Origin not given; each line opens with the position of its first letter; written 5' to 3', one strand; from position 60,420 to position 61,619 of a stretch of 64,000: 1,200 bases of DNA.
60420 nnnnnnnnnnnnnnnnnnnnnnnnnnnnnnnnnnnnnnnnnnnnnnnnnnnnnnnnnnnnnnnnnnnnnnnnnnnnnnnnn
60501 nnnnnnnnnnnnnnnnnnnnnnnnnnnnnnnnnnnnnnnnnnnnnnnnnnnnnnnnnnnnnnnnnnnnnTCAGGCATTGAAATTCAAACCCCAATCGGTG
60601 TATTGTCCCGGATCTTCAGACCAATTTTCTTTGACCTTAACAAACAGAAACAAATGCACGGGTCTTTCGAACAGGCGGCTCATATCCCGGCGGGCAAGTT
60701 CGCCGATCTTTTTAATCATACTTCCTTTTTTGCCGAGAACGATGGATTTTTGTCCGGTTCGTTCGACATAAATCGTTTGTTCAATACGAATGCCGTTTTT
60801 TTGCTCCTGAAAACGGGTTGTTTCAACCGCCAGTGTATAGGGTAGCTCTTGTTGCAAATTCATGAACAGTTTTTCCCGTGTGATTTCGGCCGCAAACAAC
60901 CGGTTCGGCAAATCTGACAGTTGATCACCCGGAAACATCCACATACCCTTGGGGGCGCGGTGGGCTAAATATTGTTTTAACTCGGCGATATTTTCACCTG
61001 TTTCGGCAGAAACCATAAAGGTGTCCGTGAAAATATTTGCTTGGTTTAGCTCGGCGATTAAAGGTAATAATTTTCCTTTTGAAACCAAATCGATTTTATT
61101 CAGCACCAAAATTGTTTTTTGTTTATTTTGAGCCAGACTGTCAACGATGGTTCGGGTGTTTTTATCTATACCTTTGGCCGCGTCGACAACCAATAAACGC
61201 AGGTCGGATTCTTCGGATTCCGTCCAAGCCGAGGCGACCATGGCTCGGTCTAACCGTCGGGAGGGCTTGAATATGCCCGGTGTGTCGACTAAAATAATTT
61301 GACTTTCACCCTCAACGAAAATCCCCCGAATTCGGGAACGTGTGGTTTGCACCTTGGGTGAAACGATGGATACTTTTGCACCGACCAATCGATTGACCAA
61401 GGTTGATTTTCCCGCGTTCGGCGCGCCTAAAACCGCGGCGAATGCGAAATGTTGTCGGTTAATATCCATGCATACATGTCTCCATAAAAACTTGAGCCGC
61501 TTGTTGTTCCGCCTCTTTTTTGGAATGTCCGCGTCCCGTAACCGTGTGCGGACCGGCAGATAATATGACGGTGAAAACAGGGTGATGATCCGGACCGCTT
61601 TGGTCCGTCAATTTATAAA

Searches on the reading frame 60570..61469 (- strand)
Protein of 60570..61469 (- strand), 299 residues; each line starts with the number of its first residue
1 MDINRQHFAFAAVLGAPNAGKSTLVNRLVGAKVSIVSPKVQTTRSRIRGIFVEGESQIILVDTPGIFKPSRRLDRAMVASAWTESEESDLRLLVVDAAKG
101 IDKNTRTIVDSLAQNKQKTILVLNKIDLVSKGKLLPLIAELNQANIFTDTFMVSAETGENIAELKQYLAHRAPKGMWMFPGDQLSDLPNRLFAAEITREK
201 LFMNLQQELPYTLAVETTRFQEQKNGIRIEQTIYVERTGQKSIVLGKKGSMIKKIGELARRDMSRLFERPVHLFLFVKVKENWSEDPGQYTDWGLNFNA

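Call 42: search_protein_families(library=pfam, proteins=[window:60570-61469:-], max_evalue=0.001)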
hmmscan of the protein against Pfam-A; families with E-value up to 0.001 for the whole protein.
window:60570-61469:- (299 aa): 10 families
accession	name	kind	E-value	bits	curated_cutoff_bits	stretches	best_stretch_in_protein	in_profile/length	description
PF01926.29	MMR_HSR1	-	2e-26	92.8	21.9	1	11-125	2-113/113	50S ribosome-binding GTPase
PF07650.23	KH_2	-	5.2e-23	81.1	22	1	208-283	1-77/78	KH domain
PF02421.24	FeoB_N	-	1.4e-15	57.6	27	1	12-166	4-154/156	Ferrous iron transport protein B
PF00009.33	GTP_EFTU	-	1.7e-14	54.3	26.5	1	12-173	7-187/188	Elongation factor Tu GTP binding domain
PF00350.29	Dynamin_N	-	3.2e-11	44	27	2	55-126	100-168/168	Dynamin family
PF03193.22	RsgA_GTPase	-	1.4e-10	41.7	30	1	106-171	40-107/174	RsgA GTPase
PF10662.15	PduV-EutP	-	4e-07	30.4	21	1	13-169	6-142/143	Ethanolamine utilisation - propanediol utilisation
PF02492.25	cobW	-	7.9e-06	26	20.7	1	55-134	83-161/180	CobW/HypB/UreG, nucleotide-binding domain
PF04548.22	AIG1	-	0.00014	21.7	27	1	13-115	5-110/212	AIG1 family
PF16897.10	MMR_HSR1_Xtn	-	0.00029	21.2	35.2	1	107-167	44-99/106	C-terminal region of MMR_HSR1 domain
